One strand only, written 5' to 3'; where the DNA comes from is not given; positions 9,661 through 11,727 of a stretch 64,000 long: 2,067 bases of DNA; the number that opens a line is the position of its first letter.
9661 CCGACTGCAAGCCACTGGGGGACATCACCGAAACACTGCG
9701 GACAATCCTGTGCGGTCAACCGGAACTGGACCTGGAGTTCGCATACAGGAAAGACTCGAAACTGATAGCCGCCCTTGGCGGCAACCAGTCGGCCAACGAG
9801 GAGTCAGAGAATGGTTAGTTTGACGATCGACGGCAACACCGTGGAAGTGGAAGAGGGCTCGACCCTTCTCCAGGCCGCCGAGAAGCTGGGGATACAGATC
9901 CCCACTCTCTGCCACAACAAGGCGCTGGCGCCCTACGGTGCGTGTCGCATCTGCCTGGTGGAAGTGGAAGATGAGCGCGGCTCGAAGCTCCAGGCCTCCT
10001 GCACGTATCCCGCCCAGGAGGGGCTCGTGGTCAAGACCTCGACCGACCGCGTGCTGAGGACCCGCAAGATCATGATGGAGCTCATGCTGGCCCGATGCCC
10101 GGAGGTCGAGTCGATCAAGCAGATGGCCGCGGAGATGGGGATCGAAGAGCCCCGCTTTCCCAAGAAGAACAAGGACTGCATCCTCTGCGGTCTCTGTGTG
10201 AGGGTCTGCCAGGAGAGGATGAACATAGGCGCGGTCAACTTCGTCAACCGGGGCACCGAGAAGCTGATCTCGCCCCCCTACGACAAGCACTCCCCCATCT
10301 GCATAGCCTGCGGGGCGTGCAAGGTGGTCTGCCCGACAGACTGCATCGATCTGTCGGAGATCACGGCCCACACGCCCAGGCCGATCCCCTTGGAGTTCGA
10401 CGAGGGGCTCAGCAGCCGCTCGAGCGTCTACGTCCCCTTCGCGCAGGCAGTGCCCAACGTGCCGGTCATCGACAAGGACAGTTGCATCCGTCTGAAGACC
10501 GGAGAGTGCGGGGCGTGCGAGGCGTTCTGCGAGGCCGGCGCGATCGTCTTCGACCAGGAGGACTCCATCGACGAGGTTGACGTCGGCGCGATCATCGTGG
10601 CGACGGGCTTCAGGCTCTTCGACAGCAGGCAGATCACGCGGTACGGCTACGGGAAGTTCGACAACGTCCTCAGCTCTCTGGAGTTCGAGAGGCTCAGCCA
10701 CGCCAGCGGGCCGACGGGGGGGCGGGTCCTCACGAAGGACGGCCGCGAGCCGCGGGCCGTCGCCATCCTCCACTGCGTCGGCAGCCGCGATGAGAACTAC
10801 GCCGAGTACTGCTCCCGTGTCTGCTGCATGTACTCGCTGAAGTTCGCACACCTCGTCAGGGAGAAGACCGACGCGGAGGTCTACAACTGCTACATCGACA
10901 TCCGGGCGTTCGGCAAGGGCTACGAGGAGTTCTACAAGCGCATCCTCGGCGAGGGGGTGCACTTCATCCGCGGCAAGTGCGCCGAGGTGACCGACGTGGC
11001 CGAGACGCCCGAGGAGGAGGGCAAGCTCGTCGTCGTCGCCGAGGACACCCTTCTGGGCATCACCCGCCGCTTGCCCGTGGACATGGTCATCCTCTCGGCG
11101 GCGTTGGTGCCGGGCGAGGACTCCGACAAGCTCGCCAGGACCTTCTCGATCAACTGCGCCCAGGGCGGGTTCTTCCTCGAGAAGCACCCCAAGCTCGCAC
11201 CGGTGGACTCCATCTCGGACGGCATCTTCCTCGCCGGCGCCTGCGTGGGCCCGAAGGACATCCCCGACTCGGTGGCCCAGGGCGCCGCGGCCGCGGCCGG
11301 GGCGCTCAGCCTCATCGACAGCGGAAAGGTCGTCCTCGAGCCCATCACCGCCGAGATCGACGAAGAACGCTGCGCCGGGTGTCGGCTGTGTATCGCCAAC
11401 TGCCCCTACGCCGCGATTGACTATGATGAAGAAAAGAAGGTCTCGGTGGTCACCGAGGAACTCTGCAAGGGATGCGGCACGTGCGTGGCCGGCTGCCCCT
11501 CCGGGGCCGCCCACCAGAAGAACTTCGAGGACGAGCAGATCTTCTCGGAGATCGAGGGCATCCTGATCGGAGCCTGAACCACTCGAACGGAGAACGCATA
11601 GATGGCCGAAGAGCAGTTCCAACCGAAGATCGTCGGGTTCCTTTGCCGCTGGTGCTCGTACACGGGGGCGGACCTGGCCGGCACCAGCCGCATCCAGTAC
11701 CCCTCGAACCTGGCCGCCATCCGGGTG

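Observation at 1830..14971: One co-directional operon links HdrCB, NuoE/HndB/NuoF and a group-3 [NiFe] hydrogenase with MvhD: a predicted H2 / NAD(P)H / disulfide electron-bifurcating supercomplex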

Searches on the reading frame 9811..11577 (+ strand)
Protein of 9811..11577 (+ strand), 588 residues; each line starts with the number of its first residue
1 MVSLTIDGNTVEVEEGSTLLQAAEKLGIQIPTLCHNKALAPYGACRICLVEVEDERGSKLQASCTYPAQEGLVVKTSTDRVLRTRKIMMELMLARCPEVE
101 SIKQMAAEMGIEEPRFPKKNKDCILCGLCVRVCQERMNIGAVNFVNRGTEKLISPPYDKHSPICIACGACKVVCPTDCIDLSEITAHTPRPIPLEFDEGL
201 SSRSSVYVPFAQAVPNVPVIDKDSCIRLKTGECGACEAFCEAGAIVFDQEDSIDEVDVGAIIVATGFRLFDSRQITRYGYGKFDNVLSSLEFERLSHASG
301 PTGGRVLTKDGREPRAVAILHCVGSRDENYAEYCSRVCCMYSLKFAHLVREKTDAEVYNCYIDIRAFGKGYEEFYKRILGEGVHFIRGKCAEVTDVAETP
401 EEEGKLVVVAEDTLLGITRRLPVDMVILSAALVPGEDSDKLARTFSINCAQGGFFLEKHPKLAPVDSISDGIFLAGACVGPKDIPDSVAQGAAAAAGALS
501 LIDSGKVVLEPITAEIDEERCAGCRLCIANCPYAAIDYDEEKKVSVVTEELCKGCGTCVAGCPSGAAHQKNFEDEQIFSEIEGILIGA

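Call 5: search_protein_families(library=pfam, proteins=[window:9811-11577:+], max_evalue=0.01)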
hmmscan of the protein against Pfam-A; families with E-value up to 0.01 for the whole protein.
window:9811-11577:+ (588 aa): 15 families
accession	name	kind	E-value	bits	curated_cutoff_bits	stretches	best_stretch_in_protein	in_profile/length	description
PF13510.11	Fer2_4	-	4.1e-21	75.3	22.8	1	1-78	3-81/82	2Fe-2S iron-sulfur cluster binding domain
PF00037.32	Fer4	-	2.7e-17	62.2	21.1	3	515-536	2-23/24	4Fe-4S binding domain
PF12838.12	Fer4_7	-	1.3e-16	61.2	27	3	520-566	1-52/52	4Fe-4S dicluster domain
PF14697.11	Fer4_21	-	5.3e-15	55.7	35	2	514-564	1-53/59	4Fe-4S dicluster domain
PF13237.11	Fer4_10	-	1e-13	51.4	25.5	2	515-563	3-53/53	4Fe-4S dicluster domain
PF12837.12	Fer4_6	-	2.2e-13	49.9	25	3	514-536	2-24/24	4Fe-4S binding domain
PF12797.12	Fer4_2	-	9.6e-11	41.4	24.5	2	515-533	4-22/22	4Fe-4S binding domain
PF13484.11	Fer4_16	-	1.3e-10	42.3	30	1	520-543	1-23/66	4Fe-4S double cluster binding domain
PF13187.11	Fer4_9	-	1.7e-10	41.2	27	1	520-566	1-51/52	4Fe-4S dicluster domain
PF00111.32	Fer2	-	4.6e-09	36.5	21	1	5-56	2-51/77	2Fe-2S iron-sulfur cluster binding domain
PF12800.12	Fer4_4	-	4.8e-06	26.9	24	0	550-565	2-17/17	4Fe-4S binding domain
PF13534.11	Fer4_17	-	1.4e-05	26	22.2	0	520-543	1-24/61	4Fe-4S dicluster domain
PF25160.1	LdpA_Fe-S-bd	-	5.1e-05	23.4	27.6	1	531-569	13-45/49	LdpA Fe-S cluster-binding domain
PF17179.9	Fer4_22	-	6.6e-05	24.1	27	0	164-185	2-24/95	4Fe-4S dicluster domain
PF13183.11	Fer4_8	-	0.0041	18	27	1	121-177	3-67/68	4Fe-4S dicluster domain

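Call 7: search_solved_structures(query=window:9811-11577:+, max_evalue=0.001, show_alignments=2)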
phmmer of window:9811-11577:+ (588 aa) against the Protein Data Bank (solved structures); distinct sequences matched with E-value up to 0.001: 121 (the best 60 are shown).
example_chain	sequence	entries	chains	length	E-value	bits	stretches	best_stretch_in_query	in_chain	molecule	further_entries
8rvv_A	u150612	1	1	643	5.5e-117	394.9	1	191-585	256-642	H(2):CoB-CoM heterodisulfide,ferredoxin reductase subunit A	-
8rvu_a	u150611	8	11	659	5.5e-117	394.9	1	189-585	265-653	H(2):CoB-CoM heterodisulfide,ferredoxin reductase subunit A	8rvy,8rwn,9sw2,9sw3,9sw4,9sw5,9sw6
5odc_A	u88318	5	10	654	1.1e-116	393.9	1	172-584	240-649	Heterodisulfide reductase, subunit A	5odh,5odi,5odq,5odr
9sfi_A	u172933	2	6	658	1.4e-109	370.5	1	190-586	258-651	CoB--CoM heterodisulfide reductase iron-sulfur subunit A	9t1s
7bkb_A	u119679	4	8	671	1.3e-101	344.2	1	178-587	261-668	CoB--CoM heterodisulfide reductase iron-sulfur subunit A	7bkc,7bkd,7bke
6tjr_A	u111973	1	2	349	2.9e-39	138.3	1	254-501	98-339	Fumarate reductase/succinate dehydrogenase flavoprotein domain protein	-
9mqx_A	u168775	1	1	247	3.8e-37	131.3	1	2-181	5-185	NADH:ubiquinone oxidoreductase chain G-like protein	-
8a6t_A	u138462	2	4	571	6.1e-37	130.6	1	1-179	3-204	Electron bifurcating hydrogenase subunit HydA1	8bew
9bov_A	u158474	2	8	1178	3.9e-30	108.2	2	2-94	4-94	Molybdopterin oxidoreductase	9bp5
8oh5_C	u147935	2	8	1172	9.3e-28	100.3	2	2-93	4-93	Formate dehydrogenase-O, major subunit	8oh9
7t2r_A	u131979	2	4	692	2e-25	92.6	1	2-185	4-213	NiFe hydrogenase subunit A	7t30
9wxb_B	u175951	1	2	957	3.5e-24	88.5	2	2-97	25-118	Formate dehydrogenase alpha subunit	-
7p5h_A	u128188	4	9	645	3.8e-24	88.4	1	4-181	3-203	Fe-hydrogenase, subunit alpha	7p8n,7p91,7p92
6tg9_A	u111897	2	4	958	3.5e-23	85.2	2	2-97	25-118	Formate dehydrogenase subunit alpha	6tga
7q4v_A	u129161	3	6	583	1.8e-21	79.5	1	3-179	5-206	Iron hydrogenase HydA1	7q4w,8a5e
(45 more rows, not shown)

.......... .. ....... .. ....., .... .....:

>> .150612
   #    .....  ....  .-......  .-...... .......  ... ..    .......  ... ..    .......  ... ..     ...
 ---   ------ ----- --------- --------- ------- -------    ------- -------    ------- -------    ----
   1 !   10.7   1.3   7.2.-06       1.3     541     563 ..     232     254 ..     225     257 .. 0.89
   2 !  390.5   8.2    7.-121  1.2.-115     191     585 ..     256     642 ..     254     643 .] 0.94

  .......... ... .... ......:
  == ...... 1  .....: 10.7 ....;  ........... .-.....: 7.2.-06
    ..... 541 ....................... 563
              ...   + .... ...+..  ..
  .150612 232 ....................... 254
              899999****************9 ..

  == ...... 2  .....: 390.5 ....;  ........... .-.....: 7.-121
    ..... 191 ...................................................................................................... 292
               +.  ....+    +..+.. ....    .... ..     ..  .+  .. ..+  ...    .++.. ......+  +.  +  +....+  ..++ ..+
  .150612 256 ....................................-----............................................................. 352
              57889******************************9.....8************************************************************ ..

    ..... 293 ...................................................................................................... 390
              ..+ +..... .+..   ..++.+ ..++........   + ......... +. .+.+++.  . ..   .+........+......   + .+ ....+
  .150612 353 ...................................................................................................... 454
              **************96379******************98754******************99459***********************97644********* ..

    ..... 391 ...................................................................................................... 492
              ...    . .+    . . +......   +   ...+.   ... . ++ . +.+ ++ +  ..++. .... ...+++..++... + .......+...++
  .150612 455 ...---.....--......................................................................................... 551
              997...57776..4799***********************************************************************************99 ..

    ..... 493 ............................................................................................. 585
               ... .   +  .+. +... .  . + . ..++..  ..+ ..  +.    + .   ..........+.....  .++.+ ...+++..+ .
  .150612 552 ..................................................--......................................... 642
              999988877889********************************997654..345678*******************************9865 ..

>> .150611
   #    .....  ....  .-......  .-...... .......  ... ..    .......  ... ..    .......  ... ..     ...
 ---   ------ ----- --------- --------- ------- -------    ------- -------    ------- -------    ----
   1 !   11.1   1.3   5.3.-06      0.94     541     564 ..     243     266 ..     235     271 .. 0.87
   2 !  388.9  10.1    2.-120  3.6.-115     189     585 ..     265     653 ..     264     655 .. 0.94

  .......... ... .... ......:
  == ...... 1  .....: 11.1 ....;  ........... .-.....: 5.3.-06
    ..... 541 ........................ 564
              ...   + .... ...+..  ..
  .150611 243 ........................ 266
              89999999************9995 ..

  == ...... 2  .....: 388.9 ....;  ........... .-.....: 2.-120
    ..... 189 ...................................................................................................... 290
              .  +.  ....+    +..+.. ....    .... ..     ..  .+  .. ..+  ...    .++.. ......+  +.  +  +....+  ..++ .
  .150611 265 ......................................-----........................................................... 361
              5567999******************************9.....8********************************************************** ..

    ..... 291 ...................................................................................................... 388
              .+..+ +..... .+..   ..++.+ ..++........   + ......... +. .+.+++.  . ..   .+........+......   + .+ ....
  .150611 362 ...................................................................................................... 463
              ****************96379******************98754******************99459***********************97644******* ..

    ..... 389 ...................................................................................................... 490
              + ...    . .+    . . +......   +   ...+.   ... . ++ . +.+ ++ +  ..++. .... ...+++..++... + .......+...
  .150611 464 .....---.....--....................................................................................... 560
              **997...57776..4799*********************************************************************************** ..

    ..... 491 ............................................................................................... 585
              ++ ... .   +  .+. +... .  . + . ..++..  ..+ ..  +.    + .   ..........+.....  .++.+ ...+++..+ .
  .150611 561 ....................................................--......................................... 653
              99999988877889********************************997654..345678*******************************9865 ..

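Call 9: find_related_loci(query=window:9811-11574:+, collection=genome_contigs, flank=10000)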
Query window:9811-11574:+ (588 aa) in genome_contigs; peptide patterns used: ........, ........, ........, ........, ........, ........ (x = any residue, [..] = any of these).
599 stretches matched a pattern (row limit reached: there are more); 534 encode a relative of the query (tblastn E <= 1e-3); the best 80 are kept; 80 distinct loci.
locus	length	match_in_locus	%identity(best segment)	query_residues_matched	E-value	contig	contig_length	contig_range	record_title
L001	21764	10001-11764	80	1-588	0e+0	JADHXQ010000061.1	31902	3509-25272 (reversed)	MAG: Phycisphaerae bacterium isolate BS750m-G57 BS-750m-C1628, whole genome shotgun sequence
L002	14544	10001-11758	80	1-586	0e+0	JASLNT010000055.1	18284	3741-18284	MAG: Phycisphaerae bacterium isolate Arabian11_MAG_18 c_000000775080, whole genome shotgun sequence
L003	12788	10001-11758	80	1-586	0e+0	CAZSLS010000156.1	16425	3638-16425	MAG TPA_asm: uncultured Planctomycetaceae bacterium isolate SRP260945_co1_237 genome assembly, contig: NODE_5665_length_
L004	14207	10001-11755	78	1-585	0e+0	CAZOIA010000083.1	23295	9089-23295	MAG TPA_asm: uncultured Planctomycetales bacterium isolate binchicken_co262_338 genome assembly, contig: NODE_2188_lengt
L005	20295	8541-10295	77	1-585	0e+0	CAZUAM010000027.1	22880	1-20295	MAG TPA_asm: uncultured Planctomycetaceae bacterium isolate binchicken_co262_366 genome assembly, contig: NODE_2271_leng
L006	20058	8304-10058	74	1-585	0e+0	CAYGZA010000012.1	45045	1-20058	MAG TPA_asm: uncultured Planctomycetaceae bacterium isolate ERP119294_co1_481 genome assembly, contig: NODE_842_length_4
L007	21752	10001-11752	72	2-585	0e+0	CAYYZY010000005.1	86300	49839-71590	MAG TPA_asm: uncultured Planctomycetaceae bacterium isolate binchicken_co17_8 genome assembly, contig: NODE_841_length_8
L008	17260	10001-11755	71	1-585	0e+0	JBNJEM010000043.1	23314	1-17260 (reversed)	MAG: Planctomycetota bacterium isolate Y23_14dBSd3.bin.101 NODE_1238_length_23314_cov_6.113633, whole genome shotgun seq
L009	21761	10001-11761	70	1-585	0e+0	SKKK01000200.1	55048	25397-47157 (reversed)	MAG: Planctomycetaceae bacterium isolate CSSed162cmA_153 CSSed16-2cmA-400, whole genome shotgun sequence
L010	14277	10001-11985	67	1-588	0e+0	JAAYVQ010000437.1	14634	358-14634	MAG: Phycisphaerae bacterium isolate AS27yjCOA_69 147555_AS27, whole genome shotgun sequence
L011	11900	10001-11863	63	1-588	0e+0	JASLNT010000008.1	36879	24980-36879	MAG: Phycisphaerae bacterium isolate Arabian11_MAG_18 c_000000091499, whole genome shotgun sequence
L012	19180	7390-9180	64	1-588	0e+0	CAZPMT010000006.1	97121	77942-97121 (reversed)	MAG TPA_asm: uncultured Nitrospiraceae bacterium isolate SRP302447_co3_797 genome assembly, contig: NODE_607_length_9712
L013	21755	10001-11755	72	1-585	0e+0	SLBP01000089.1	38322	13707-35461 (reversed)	MAG: Planctomycetales bacterium isolate CSSed162cmB_456R1 CSSed16-2cmB-1216, whole genome shotgun sequence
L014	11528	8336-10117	62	1-585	0e+0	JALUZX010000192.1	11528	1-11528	MAG: Planctomycetota bacterium isolate 132-544_metabat1_scaf2bin.052 132-544_scaffold_1763_c1, whole genome shotgun sequ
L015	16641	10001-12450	58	2-585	0e+0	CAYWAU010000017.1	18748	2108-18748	MAG TPA_asm: uncultured Dehalococcoidaceae bacterium isolate binchicken_co100_127 genome assembly, contig: NODE_4556_len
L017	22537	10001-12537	57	2-586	0e+0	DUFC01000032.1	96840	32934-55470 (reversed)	MAG TPA_asm: Dehalococcoidia bacterium isolate W498 Contig32, whole genome shotgun sequence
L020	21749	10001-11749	56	1-585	0e+0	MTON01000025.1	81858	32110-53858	MAG: Candidatus Aminicenantes bacterium JdFR-78 JGI24020J35080_1000133, whole genome shotgun sequence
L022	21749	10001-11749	52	1-586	0e+0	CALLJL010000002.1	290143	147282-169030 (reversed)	MAG: uncultured bacterium isolate S1_Bin_METABAT__328_1 genome assembly, contig: c_000000821519, whole genome shotgun se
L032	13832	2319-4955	69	164-585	1e-168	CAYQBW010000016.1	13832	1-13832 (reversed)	MAG TPA_asm: uncultured Planctomycetia bacterium isolate binchicken_co188_373 genome assembly, contig: NODE_3352_length_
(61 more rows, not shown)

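Call 24: search_protein_families(library=ncbifam, proteins=[window:9811-11577:+], max_evalue=0.00001)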
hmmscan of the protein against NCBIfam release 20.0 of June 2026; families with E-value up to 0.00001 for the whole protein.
window:9811-11577:+ (588 aa): 47 families (the best 25 are shown)
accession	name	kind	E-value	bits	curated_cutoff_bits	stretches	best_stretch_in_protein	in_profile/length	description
NF040770.1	hetero_SS_HdrA2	exception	6.9e-133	444.4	1100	1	188-584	253-640/777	CoB-CoM heterodisulfide reductase HdrA2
NF041778.1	hetero_SS_HdrA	equivalog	5.7e-107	358.4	1400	1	163-585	247-651/771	ferredoxin:CoB-CoM heterodisulfide reductase subunit HdrA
NF041891.1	hdrA_Methbact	equivalog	9.8e-98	328.3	1300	1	163-586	239-637/762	ferredoxin:CoB-CoM heterodisulfide reductase subunit HdrA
NF040763.1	FeFe_hydrog_A6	exception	4.5e-42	144.2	765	1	2-180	1-206/571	NADH-dependent [FeFe] hydrogenase, group A6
NF005745.0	PRK07569.1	equivalog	5e-31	107.9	333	2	2-99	4-99/238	bidirectional hydrogenase complex protein HoxU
TIGR01973.1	NuoG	equivalog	3.9e-26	92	470.05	1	4-95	1-90/606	NADH-quinone oxidoreductase subunit NuoG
NF005895.0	PRK07860.1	equivalog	1.2e-22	79.8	802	1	1-95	17-111/811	NADH-quinone oxidoreductase subunit G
NF040762.1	Hydr_FeFe_Clost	exception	6.4e-20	71.3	900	1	4-93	3-90/572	ferredoxin hydrogenase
NF006305.0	PRK08493.1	equivalog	1.2e-17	63.3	591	1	1-91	1-87/819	NADH-quinone oxidoreductase subunit G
NF009454.0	PRK12814.1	equivalog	1.8e-17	62.9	916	1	2-115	4-116/657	putative NADPH-dependent glutamate synthase small subunit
TIGR02912.1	sulfite_red_C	equivalog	2.8e-13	49.5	324.1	2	514-570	164-221/314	sulfite reductase subunit C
NF040864.1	HgcB_ferredoxin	equivalog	4.9e-13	48.7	99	1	513-567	8-61/93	mercury methylation ferredoxin HgcB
TIGR02179.1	PorD_KorD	subfamily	2.8e-12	46.6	60.05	1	516-567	22-72/78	2-oxoacid:acceptor oxidoreductase, delta subunit, pyruvate/2-ketoisovalerate family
TIGR01944.1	rnfB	subfamily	4.7e-12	45.9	68.7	1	509-571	103-164/190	RnfABCDGE type electron transport complex subunit B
NF058577.1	FdxA_fam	equivalog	3.2e-11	43.2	65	0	519-566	7-52/52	4Fe-4S ferredoxin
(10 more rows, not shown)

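Call 27: find_encoding_contigs(protein=window:9811-11577:+, flank=2000, max_places=4)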
Protein window:9811-11577:+ (588 aa): 4 contigs read that carry it; 4 places shown.
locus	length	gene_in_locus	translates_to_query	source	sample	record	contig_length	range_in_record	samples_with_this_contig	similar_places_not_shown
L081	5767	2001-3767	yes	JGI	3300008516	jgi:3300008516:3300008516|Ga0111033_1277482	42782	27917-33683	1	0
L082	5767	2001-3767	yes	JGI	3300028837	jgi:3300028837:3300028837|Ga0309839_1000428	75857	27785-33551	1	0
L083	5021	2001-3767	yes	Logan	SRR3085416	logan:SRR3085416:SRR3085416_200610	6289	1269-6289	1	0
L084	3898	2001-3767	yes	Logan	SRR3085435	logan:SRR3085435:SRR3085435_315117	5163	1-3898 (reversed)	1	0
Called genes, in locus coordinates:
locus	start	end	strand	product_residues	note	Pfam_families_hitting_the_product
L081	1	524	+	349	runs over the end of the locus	PF00571:CBS, PF13581:HATPase_c_2 (weak), PF02518:HATPase_c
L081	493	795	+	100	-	-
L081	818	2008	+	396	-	PF02811:PHP, PF13263:PHP_C (weak), PF02518:HATPase_c, PF13589:HATPase_c_3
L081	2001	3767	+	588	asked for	PF00111:Fer2, PF13510:Fer2_4, PF14697:Fer4_21 (weak), PF12837:Fer4_6 (weak), PF13237:Fer4_10, PF14697:Fer4_21, PF12838:Fer4_7, PF13187:Fer4_9, +5 more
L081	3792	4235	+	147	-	PF02662:FlpD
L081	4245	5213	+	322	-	PF01058:Oxidored_q6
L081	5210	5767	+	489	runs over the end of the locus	PF27537:HoxH, PF00374:NiFeSe_Hases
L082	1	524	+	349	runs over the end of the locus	PF00571:CBS, PF13581:HATPase_c_2 (weak), PF02518:HATPase_c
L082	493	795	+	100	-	-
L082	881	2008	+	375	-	PF13263:PHP_C (weak), PF02518:HATPase_c, PF13589:HATPase_c_3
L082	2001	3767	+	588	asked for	PF00111:Fer2, PF13510:Fer2_4, PF14697:Fer4_21 (weak), PF12837:Fer4_6 (weak), PF13237:Fer4_10, PF14697:Fer4_21, PF12838:Fer4_7, PF13187:Fer4_9, +5 more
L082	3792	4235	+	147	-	PF02662:FlpD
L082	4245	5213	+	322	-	PF01058:Oxidored_q6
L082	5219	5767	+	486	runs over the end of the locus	PF27537:HoxH, PF00374:NiFeSe_Hases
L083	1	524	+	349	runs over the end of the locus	PF00571:CBS, PF13581:HATPase_c_2 (weak), PF02518:HATPase_c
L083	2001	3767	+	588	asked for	PF00111:Fer2, PF13510:Fer2_4, PF14697:Fer4_21 (weak), PF12837:Fer4_6 (weak), PF13237:Fer4_10, PF14697:Fer4_21, PF12838:Fer4_7, PF13187:Fer4_9, +5 more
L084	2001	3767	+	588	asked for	PF00111:Fer2, PF13510:Fer2_4, PF14697:Fer4_21 (weak), PF12837:Fer4_6 (weak), PF13237:Fer4_10, PF14697:Fer4_21, PF12838:Fer4_7, PF13187:Fer4_9, +5 more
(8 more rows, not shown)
